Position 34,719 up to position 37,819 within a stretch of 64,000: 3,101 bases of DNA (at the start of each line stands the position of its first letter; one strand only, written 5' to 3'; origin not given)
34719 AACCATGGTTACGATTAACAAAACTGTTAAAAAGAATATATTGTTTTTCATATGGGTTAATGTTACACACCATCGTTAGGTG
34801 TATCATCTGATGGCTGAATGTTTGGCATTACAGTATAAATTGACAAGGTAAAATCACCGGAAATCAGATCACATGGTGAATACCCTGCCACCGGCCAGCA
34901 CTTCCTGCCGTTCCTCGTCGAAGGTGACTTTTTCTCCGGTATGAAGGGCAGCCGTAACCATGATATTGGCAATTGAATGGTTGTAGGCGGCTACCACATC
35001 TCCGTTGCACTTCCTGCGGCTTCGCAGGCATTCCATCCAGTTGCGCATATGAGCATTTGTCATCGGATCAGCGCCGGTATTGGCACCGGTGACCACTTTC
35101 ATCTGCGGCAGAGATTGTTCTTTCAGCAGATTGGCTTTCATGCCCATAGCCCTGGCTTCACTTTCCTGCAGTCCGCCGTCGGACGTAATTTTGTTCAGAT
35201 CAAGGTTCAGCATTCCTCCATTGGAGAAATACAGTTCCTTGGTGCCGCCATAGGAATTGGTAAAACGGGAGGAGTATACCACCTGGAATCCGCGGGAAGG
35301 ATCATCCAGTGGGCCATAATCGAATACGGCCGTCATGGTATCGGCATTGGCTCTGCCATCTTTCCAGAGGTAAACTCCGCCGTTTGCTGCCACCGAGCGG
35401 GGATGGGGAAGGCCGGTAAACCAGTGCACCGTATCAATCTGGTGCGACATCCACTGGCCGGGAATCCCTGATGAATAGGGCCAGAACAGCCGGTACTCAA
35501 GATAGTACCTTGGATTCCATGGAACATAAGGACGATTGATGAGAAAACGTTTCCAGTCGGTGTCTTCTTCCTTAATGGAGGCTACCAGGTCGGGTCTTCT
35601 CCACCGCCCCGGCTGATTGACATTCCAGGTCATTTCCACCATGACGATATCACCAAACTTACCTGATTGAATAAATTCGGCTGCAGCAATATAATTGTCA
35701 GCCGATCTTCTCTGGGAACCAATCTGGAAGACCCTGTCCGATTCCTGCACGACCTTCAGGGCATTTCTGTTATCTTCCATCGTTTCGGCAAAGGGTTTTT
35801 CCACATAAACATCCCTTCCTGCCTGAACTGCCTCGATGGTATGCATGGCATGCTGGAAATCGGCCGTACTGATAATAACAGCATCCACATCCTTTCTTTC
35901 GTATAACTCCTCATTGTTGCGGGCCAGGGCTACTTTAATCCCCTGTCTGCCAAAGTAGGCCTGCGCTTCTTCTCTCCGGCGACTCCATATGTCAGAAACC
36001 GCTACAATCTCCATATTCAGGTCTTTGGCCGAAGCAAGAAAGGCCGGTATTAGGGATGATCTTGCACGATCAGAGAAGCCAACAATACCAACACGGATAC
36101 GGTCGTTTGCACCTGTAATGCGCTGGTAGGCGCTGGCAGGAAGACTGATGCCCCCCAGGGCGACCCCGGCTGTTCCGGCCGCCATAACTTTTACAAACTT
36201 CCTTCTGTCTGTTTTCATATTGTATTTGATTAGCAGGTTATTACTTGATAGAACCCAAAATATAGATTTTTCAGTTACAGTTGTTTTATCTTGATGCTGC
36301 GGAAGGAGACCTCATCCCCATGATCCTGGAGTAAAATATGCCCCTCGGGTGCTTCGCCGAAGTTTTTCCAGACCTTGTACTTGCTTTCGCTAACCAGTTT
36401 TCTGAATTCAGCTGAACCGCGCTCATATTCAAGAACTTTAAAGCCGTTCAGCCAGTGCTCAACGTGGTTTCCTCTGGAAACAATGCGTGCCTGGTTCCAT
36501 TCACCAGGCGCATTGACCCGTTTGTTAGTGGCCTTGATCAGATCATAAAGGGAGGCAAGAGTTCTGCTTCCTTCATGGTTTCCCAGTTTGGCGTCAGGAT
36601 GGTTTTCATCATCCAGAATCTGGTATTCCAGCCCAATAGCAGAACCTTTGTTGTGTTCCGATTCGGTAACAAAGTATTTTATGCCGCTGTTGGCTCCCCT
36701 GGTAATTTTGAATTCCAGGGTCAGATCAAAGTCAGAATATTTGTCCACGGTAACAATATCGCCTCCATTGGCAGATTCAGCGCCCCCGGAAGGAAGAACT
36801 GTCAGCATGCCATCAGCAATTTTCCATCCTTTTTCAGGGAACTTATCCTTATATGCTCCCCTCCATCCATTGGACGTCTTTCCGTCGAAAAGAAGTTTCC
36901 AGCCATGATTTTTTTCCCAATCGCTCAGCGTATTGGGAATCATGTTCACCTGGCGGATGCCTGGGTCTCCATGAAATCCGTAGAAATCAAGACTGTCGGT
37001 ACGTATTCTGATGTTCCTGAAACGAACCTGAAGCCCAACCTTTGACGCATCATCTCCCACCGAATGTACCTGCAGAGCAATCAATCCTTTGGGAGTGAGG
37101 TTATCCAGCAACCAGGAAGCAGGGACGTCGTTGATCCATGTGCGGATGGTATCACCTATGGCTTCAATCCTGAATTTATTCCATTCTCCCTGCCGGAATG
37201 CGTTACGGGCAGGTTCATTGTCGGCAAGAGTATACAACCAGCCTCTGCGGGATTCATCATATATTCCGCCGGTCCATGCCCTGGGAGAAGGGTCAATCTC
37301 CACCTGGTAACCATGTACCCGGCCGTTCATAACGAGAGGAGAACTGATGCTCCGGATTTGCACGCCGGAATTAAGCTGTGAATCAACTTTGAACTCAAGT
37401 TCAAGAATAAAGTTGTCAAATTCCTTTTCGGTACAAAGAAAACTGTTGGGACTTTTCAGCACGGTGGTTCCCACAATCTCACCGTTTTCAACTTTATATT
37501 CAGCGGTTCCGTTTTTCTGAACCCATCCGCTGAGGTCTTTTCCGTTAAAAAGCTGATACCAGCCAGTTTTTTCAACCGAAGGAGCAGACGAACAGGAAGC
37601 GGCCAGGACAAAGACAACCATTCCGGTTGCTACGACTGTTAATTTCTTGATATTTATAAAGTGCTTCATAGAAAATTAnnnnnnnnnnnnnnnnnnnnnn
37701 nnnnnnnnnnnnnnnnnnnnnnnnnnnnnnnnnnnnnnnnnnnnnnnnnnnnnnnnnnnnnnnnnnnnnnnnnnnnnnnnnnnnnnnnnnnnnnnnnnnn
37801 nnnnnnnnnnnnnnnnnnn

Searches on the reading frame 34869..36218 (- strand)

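Call 3: search_protein_families(library=pfam, proteins=[window:34869-36218:-], max_evalue=0.001)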
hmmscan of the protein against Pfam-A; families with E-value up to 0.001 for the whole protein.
window:34869-36218:- (449 aa): 4 families
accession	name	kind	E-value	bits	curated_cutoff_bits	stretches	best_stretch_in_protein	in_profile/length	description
PF01408.29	GFO_IDH_MocA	-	3.3e-17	63.7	24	1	41-167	1-119/120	Oxidoreductase family, NAD-binding Rossmann fold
PF22725.1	GFO_IDH_MocA_C3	-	2.7e-08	34.3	27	0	240-303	33-94/124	GFO/IDH/MocA C-terminal domain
PF02894.22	GFO_IDH_MocA_C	-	5.6e-05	23.5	22.9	0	236-302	25-92/218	Oxidoreductase family, C-terminal alpha/beta domain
PF19051.5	GFO_IDH_MocA_C2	-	0.00054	20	23.3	0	385-441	179-235/254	Oxidoreductase family, C-terminal alpha/beta domain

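Call 4: search_protein_families(library=ncbifam, proteins=[window:34869-36218:-], max_evalue=0.001)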
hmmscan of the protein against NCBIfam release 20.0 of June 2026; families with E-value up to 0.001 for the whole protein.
window:34869-36218:- (449 aa): 9 families
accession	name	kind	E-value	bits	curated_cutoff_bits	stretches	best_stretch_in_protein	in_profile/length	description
NF058561.1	BT_2158_fam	equivalog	3.5e-26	91.8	750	1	5-299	2-285/487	glycoside 3-dehydrogenase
TIGR04380.1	myo_inos_iolG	equivalog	2.4e-22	79.2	355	1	68-197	26-151/330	inositol 2-dehydrogenase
NF052679.1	InsChiInosDhIolG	equivalog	3.4e-16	59.2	540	1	69-198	28-155/343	bifunctional inositol 2-dehydrogenase/D-chiro-inositol 1-dehydrogenase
NF040723.1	UDP-GlcNAcDh_Arch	equivalog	2.2e-14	53.7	450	1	68-221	24-171/302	UDP-N-acetylglucosamine 3-dehydrogenase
NF008607.0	PRK11579.1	subfamily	5.8e-14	51.8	330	1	38-207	2-164/346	oxidoreductase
NF007574.0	PRK10206.1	equivalog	9.5e-13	47.9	352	1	73-205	30-160/345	oxidoreductase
NF052479.1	LevoglcsnDh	equivalog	2.1e-11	43.1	650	1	48-198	13-161/386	levoglucosan dehydrogenase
NF058563.1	BT_2159_fam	equivalog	1.6e-10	40.5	650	1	41-196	1-148/350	disaccharide 3-dehydrogenase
NF041392.1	XylDh_Gfo6_Halo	equivalog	1e-08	34.4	350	1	37-195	13-167/350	D-xylose 1-dehydrogenase Gfo6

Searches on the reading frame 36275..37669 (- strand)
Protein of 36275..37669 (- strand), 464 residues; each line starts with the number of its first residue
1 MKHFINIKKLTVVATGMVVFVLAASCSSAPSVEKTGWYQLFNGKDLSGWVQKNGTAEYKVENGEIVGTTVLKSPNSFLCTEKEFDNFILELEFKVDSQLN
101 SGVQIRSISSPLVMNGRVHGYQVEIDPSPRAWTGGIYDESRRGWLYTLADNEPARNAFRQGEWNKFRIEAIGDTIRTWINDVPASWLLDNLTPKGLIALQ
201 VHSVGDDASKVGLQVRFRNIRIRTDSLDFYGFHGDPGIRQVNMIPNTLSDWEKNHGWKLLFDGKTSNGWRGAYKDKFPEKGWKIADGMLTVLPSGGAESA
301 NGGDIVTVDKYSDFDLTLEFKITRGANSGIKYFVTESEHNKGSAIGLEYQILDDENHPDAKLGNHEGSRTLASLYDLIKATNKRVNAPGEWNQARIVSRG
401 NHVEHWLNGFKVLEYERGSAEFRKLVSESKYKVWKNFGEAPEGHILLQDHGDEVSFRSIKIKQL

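Call 3: search_protein_families(library=pfam, proteins=[window:36275-37669:-], max_evalue=0.001)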
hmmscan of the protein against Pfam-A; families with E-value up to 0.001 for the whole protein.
window:36275-37669:- (464 aa): 1 family
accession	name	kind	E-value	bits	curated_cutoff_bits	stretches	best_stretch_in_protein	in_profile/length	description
PF06439.18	3keto-disac_hyd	-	4.4e-94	314.2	26.8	2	256-462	1-187/187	3-keto-disaccharide hydrolase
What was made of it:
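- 36275..37669 (-): Tandem DUF1080 (3-keto-disaccharide hydrolase family) lipoprotein, 9 nt after the GalU stop. Probably co-transcribed; its role in the module is unknown. PF06439, two copies, 314 bits (call 3).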

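Call 4: search_protein_families(library=ncbifam, proteins=[window:36275-37669:-], max_evalue=0.001)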
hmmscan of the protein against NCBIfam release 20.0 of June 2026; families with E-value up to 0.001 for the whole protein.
window:36275-37669:- (464 aa): 0 families
